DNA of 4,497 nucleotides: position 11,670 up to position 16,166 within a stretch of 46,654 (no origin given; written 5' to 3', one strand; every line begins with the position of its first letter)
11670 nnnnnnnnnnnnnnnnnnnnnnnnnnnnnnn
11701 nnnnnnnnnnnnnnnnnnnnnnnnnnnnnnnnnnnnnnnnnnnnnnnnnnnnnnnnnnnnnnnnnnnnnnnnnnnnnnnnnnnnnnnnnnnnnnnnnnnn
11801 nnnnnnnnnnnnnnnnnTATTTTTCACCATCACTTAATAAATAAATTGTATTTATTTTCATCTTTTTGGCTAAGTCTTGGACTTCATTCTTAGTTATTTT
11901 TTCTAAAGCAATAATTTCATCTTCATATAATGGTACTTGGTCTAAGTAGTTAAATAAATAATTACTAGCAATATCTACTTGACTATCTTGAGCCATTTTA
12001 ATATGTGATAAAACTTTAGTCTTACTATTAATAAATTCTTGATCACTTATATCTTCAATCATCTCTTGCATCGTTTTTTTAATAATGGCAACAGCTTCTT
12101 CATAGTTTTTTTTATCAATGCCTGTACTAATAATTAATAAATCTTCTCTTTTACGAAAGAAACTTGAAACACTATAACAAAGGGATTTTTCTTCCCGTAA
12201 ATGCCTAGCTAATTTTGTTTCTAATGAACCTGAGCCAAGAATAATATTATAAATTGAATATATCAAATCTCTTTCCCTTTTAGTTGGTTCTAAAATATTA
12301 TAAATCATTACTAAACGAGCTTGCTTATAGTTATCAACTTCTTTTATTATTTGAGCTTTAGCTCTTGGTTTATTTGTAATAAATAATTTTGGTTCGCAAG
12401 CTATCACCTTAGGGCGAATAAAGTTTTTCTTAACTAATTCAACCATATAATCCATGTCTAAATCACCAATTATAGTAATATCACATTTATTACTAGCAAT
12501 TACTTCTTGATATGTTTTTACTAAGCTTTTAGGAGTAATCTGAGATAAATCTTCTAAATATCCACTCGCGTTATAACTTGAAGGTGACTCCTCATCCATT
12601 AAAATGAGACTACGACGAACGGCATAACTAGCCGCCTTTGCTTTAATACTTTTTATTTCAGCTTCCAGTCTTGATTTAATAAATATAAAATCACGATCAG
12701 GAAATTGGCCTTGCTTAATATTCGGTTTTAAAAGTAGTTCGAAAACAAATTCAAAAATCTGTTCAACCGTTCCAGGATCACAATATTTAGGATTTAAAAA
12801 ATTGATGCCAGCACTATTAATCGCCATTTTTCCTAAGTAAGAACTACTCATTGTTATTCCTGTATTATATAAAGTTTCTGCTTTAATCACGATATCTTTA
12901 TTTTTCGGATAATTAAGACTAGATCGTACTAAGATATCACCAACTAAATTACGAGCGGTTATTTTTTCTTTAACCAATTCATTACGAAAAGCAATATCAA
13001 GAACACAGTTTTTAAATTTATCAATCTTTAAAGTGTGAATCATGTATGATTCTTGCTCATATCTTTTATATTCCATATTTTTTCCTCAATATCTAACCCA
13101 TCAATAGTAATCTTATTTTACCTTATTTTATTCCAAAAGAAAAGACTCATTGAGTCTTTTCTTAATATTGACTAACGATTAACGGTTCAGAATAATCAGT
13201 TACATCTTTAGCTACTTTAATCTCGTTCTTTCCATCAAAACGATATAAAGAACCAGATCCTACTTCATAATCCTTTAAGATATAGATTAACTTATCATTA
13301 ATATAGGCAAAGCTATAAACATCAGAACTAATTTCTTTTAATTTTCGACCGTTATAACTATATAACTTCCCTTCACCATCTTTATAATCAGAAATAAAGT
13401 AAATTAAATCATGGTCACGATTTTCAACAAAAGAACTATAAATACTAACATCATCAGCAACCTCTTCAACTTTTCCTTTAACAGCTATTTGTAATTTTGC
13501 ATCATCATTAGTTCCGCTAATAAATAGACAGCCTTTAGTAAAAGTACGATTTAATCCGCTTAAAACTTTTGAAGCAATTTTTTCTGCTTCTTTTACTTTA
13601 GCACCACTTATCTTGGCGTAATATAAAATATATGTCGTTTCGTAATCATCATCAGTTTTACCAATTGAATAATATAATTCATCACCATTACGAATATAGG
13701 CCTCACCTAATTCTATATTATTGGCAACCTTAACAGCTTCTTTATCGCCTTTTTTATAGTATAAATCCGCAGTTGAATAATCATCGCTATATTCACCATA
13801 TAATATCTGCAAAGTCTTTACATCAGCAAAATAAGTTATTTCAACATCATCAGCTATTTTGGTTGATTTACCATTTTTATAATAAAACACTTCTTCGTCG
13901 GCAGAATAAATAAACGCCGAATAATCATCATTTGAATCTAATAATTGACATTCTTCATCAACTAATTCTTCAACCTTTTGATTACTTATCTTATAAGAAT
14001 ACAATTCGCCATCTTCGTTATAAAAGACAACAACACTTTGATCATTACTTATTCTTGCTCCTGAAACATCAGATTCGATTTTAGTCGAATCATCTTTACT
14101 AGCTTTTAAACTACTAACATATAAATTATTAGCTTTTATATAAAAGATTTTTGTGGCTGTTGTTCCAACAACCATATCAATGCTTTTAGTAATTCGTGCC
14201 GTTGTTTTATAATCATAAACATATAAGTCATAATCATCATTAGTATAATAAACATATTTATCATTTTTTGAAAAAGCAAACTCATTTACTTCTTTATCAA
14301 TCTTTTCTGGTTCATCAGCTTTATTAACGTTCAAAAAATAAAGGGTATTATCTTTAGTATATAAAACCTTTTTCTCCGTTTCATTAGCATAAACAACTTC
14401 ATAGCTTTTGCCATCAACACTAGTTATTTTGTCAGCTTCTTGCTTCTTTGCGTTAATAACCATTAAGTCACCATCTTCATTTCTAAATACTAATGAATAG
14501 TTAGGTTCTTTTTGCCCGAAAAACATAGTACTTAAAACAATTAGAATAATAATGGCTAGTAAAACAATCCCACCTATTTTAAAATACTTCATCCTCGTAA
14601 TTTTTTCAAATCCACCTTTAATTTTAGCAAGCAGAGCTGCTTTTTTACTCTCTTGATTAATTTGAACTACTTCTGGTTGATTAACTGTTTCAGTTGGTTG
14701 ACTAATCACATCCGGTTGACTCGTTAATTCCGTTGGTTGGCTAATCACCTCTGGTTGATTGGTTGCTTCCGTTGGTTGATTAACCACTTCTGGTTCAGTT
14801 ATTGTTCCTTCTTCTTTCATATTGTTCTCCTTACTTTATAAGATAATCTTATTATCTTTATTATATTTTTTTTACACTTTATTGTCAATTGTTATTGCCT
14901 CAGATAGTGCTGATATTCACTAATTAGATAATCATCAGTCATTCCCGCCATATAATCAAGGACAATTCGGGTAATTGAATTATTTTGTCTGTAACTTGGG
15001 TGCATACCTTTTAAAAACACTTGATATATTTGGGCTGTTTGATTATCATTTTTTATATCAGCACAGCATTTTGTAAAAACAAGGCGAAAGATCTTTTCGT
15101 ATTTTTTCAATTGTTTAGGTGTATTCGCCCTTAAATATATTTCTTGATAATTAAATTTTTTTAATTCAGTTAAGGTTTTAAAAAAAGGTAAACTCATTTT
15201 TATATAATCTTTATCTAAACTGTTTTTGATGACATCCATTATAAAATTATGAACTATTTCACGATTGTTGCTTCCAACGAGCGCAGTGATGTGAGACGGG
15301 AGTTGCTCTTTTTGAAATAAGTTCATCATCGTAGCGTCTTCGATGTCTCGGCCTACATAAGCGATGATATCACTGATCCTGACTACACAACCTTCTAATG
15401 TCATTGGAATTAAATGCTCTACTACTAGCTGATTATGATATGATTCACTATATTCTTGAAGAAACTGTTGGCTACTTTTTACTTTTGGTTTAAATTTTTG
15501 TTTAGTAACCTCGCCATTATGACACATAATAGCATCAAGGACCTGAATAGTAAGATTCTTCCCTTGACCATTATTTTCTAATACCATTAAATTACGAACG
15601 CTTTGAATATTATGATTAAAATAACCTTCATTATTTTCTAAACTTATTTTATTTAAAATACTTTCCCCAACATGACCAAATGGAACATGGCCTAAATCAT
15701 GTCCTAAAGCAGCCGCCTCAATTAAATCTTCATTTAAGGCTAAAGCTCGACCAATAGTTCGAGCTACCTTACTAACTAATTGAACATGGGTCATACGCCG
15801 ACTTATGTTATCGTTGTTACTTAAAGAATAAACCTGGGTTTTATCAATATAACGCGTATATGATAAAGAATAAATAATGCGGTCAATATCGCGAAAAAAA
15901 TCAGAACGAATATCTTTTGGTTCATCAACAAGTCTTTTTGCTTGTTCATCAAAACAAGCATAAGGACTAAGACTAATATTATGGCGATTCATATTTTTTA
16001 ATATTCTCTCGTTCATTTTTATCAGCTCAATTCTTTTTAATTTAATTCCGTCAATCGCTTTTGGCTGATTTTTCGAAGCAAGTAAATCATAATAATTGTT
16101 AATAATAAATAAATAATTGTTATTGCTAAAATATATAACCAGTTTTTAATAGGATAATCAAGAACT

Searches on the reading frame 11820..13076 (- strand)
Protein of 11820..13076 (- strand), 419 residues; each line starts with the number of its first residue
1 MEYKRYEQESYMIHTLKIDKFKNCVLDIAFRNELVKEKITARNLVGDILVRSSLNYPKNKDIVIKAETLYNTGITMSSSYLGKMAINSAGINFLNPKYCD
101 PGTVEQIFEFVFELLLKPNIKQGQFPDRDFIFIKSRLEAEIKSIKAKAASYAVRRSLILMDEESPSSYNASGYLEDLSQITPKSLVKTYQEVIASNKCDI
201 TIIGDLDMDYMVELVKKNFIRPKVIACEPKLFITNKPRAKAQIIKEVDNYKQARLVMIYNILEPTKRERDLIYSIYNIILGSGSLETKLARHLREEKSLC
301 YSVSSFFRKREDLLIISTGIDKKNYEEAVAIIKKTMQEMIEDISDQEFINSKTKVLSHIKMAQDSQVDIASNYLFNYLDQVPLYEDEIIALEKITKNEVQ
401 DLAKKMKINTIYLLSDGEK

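Call 27: search_protein_families(library=pfam, proteins=[window:11820-13076:-], max_evalue=0.001)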
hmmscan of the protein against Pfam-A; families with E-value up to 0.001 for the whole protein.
window:11820-13076:- (419 aa): 1 family
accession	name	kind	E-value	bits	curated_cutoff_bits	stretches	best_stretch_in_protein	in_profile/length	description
PF05193.26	Peptidase_M16_C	-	9.1e-22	78.2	23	1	180-353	2-179/181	Peptidase M16 inactive domain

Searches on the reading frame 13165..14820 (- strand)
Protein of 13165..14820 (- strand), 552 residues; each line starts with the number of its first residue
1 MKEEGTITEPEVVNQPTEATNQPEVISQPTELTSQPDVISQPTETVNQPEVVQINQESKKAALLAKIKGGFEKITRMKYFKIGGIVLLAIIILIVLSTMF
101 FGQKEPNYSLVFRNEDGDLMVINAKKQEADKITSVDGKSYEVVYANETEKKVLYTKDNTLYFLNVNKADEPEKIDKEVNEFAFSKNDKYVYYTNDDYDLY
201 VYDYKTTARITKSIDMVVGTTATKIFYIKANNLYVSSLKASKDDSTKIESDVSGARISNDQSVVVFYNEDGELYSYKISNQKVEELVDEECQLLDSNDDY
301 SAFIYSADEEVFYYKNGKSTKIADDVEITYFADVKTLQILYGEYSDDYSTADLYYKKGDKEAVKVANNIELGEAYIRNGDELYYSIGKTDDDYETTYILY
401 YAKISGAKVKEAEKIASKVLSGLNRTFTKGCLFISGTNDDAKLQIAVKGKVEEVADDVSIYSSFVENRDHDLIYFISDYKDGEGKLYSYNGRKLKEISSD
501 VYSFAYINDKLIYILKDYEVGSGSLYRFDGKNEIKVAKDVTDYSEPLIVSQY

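Call 27: search_protein_families(library=pfam, proteins=[window:13165-14820:-], max_evalue=0.001)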
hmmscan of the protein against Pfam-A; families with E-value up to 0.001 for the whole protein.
window:13165-14820:- (552 aa): 3 families
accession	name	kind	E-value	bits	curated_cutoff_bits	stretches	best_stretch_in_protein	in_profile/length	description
PF16755.11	Beta-prop_NUP159_NUP214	-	2.1e-08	34.3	29.6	0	108-235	72-214/366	NUP159/214 beta propeller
PF25174.1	Beta-prop_THOC3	-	5e-06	26.2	305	1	114-211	66-165/272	THOC3 beta-propeller domain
PF23414.1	Beta-prop_EML_2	-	0.00022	21.1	90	0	114-277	58-219/266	Echinoderm microtubule-associated protein second beta-propeller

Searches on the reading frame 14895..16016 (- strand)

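Call 28: search_protein_families(library=pfam, proteins=[window:14895-16016:-], max_evalue=0.001)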
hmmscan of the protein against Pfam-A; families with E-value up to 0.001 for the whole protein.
window:14895-16016:- (374 aa): 2 families
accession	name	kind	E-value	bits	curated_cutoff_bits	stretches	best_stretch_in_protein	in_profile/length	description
PF01966.28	HD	-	2.7e-10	41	22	1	75-218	2-113/116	HD domain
PF13286.11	HD_assoc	-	5e-09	37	22.2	1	273-369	2-90/91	Phosphohydrolase-associated domain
